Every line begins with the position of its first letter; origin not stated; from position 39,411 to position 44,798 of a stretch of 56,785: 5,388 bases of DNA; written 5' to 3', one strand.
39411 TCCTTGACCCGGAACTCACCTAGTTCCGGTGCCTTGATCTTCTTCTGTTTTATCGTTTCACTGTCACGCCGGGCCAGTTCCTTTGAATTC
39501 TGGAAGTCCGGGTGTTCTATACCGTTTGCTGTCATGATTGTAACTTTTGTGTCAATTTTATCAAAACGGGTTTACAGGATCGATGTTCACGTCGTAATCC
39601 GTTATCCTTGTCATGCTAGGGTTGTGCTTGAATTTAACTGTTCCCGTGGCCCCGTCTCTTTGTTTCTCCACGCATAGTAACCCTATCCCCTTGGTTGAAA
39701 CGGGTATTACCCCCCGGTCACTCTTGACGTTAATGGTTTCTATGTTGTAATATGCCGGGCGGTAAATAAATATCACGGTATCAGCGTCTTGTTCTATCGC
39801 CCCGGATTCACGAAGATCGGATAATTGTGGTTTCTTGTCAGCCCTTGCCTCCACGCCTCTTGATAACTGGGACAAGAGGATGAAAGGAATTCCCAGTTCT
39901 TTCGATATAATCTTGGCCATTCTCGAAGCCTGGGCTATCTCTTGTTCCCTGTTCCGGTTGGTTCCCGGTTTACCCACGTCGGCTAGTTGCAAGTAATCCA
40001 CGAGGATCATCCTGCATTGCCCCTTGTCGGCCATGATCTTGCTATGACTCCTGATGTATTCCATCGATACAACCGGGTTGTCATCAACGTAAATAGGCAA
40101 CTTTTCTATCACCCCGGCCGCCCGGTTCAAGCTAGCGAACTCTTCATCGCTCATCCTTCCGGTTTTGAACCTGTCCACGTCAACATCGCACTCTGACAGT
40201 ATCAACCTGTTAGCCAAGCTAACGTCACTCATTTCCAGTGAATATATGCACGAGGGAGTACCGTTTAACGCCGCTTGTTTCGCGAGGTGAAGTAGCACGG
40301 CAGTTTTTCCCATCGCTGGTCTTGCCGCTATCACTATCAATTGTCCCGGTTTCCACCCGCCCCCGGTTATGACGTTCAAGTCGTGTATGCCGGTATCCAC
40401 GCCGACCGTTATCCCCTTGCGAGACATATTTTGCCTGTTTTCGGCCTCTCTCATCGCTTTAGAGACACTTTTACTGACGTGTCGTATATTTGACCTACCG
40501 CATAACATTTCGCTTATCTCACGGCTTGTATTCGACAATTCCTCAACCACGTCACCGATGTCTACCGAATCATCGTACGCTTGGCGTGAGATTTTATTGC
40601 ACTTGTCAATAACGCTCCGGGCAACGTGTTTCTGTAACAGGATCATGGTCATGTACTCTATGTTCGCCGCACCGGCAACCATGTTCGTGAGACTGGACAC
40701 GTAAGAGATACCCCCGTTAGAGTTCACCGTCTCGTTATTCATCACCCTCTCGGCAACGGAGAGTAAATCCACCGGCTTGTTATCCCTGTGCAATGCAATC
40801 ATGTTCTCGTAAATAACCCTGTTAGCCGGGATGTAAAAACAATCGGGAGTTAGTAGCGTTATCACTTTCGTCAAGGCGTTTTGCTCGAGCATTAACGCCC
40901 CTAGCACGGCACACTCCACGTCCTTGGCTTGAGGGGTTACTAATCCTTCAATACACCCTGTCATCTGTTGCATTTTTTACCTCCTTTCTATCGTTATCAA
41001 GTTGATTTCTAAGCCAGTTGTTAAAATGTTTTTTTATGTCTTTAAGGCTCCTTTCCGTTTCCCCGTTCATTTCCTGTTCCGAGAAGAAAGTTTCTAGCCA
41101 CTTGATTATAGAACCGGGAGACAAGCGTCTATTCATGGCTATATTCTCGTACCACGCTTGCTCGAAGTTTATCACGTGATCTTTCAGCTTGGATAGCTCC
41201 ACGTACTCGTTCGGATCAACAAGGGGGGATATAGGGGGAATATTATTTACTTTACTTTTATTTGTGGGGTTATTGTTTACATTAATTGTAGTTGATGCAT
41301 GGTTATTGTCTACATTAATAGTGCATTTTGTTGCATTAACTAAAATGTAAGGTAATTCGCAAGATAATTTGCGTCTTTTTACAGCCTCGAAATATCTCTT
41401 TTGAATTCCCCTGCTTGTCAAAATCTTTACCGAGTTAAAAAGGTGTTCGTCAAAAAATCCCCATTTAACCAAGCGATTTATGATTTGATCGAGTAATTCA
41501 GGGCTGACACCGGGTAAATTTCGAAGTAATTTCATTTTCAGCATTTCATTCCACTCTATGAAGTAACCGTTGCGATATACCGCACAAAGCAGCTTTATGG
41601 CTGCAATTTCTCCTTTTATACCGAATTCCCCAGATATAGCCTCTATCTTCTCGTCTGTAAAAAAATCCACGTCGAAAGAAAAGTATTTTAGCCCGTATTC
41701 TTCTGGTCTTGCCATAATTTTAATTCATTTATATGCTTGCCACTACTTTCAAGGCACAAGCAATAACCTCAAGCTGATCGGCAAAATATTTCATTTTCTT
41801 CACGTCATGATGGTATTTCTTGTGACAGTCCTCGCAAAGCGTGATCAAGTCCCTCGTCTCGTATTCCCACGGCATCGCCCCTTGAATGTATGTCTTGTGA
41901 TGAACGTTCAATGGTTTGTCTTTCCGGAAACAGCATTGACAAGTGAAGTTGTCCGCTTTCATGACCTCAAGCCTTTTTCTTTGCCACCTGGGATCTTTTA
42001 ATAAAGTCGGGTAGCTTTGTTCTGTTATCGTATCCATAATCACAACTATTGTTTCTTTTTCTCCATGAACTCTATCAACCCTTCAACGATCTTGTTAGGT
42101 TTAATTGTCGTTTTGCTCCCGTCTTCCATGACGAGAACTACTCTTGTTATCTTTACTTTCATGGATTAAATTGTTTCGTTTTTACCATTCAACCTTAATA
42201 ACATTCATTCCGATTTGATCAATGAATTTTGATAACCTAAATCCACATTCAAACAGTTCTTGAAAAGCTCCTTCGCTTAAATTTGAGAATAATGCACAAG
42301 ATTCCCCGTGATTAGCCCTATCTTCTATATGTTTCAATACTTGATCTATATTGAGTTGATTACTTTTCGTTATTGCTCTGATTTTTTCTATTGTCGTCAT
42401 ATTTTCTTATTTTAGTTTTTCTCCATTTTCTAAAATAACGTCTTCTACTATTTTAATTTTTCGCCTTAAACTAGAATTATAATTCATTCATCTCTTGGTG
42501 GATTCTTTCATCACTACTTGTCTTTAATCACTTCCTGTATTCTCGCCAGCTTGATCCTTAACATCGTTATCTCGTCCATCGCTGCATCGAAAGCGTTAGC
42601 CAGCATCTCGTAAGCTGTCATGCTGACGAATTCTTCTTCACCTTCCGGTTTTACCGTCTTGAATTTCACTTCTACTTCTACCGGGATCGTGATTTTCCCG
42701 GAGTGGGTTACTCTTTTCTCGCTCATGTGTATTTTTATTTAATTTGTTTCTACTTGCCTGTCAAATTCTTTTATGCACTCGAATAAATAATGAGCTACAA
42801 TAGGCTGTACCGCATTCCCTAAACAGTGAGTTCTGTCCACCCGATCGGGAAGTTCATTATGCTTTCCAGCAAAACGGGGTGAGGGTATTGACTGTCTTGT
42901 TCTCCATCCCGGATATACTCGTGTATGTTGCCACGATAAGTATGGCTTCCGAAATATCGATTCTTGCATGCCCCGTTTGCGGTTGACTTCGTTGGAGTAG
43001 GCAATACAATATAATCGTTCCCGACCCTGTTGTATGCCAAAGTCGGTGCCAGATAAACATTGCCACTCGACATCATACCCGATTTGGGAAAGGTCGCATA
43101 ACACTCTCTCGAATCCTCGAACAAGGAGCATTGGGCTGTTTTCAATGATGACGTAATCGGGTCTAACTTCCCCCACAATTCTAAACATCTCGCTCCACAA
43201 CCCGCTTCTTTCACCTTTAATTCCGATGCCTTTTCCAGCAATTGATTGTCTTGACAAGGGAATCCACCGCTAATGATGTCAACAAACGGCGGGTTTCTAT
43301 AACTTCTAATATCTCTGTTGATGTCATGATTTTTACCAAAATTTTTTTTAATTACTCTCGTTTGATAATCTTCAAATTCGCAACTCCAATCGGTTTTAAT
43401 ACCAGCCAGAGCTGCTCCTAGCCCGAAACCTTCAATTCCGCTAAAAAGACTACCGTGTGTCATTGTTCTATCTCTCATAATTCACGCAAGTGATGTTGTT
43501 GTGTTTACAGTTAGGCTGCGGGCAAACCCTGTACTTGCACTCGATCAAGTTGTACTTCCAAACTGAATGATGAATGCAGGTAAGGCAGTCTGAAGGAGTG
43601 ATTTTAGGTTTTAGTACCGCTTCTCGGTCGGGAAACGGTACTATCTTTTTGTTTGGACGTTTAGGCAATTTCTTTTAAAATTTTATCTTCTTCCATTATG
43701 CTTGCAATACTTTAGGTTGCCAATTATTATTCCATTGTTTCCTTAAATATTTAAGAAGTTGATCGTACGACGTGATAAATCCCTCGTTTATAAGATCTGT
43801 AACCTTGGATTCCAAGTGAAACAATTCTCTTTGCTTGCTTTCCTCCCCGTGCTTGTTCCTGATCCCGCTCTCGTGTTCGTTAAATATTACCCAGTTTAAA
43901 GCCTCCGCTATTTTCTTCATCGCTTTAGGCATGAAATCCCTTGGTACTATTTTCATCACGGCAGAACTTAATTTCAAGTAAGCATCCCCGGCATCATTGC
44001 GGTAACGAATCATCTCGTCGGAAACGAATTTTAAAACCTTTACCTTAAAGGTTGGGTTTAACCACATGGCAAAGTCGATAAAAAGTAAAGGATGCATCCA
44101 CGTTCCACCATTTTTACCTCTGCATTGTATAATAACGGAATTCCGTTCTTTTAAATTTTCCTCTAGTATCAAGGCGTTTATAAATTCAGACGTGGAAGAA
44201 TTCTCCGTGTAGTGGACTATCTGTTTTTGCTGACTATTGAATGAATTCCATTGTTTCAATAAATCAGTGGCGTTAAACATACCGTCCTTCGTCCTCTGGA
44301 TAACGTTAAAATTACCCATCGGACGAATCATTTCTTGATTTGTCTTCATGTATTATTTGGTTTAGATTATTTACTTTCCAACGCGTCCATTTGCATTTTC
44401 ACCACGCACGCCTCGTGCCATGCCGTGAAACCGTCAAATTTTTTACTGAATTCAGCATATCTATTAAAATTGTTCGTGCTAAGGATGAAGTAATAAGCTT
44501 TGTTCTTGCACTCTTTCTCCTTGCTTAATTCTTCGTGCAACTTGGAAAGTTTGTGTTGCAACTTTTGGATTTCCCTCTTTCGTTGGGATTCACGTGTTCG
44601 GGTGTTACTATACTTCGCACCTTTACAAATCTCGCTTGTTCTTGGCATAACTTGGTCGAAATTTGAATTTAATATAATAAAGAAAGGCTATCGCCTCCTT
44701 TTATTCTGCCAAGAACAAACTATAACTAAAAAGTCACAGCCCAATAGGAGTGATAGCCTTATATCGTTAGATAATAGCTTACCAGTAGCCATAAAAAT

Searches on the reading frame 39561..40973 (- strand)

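Call 32: search_protein_families(library=pfam, max_evalue=0.01, proteins=[window:39561-40973:-])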
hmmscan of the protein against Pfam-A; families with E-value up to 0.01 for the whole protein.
window:39561-40973:- (470 aa): 5 families
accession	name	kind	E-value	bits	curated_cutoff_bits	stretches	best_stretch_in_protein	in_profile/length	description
PF03796.21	DnaB_C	-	3.4e-82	276.1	27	1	191-458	1-254/255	DnaB-like helicase C terminal domain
PF00772.26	DnaB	-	9.4e-24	83.9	23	1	13-112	2-101/103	DnaB-like helicase N terminal domain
PF13481.12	AAA_25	-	4.4e-05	23.6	27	1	196-370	19-190/195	AAA domain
PF06745.19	ATPase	-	0.00022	21.1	26.6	1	192-270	1-78/231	KaiC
PF20307.4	divDNAB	-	0.0039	16.3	26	0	169-240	39-107/356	Divergent DnaB-like ATPase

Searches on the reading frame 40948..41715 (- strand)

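Call 32: search_protein_families(library=pfam, max_evalue=0.01, proteins=[window:40948-41715:-])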
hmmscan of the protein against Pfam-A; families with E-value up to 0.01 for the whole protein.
window:40948-41715:- (255 aa): 3 families
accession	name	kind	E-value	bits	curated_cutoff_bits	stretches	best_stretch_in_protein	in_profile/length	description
PF14297.12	Lin1244_N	-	2.3e-29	102.4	25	1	11-104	1-95/95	Lin1244/Lin1753-like, N-terminal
PF25200.1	DUF7833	-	1.4e-12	47.8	24.3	1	185-236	7-62/63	Family of unknown function (DUF7833)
PF09164.15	VitD-bind_III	-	0.0027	18.1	27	1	43-81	2-40/65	Vitamin D binding protein, domain III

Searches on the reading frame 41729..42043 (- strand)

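Call 32: search_protein_families(library=pfam, max_evalue=0.01, proteins=[window:41729-42043:-])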
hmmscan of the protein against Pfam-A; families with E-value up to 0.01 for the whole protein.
window:41729-42043:- (104 aa): 2 families
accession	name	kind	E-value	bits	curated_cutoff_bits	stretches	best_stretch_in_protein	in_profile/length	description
PF01844.29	HNH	-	5.4e-05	23.7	21.4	1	35-79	1-46/47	HNH endonuclease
PF06147.18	DUF968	-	0.0023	18.4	27.8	1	32-98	98-164/171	Protein of unknown function (DUF968)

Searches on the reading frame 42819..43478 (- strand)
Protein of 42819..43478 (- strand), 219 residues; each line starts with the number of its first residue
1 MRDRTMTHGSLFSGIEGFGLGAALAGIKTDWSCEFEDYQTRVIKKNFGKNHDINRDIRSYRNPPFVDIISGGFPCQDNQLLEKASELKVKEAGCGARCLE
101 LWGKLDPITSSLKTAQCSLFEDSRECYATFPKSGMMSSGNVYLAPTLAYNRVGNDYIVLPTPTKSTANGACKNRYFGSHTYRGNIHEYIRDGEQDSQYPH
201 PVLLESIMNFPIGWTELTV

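Call 32: search_protein_families(library=pfam, max_evalue=0.01, proteins=[window:42819-43478:-])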
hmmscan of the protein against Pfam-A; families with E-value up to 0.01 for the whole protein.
window:42819-43478:- (219 aa): 1 family
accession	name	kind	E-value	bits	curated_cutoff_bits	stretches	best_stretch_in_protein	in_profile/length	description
PF00145.23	DNA_methylase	-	4.2e-10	40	22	1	7-77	2-73/324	C-5 cytosine-specific DNA methylase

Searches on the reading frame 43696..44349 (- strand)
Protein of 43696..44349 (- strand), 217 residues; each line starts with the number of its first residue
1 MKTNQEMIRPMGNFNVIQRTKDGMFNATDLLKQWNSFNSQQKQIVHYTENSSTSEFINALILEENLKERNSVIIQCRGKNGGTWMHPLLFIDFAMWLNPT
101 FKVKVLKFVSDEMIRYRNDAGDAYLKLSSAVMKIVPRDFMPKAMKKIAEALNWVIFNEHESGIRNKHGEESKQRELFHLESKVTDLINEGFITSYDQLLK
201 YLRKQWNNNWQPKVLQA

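Call 32: search_protein_families(library=pfam, max_evalue=0.01, proteins=[window:43696-44349:-])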
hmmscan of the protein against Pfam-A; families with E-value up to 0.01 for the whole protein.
window:43696-44349:- (217 aa): 2 families
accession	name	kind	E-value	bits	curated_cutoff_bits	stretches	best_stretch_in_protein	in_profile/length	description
PF04383.19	KilA-N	-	2e-22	79.5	23.8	1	13-110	5-102/107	KilA-N domain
PF09504.16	RE_Bsp6I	-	0.0081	16.3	25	0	13-62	16-64/179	Bsp6I restriction endonuclease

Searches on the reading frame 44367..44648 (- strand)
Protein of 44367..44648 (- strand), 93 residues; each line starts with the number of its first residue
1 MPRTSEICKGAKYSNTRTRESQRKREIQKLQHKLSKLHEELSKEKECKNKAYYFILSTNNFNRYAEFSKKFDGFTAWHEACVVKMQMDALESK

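Call 33: search_protein_families(library=pfam, max_evalue=0.01, proteins=[window:44367-44648:-])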
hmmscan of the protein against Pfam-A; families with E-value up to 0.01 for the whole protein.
window:44367-44648:- (93 aa): 1 family
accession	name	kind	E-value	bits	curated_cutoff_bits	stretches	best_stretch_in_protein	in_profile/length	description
PF05911.16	FPP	-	0.0062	15.3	40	1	8-51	759-802/871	Filament-like plant protein, long coiled-coil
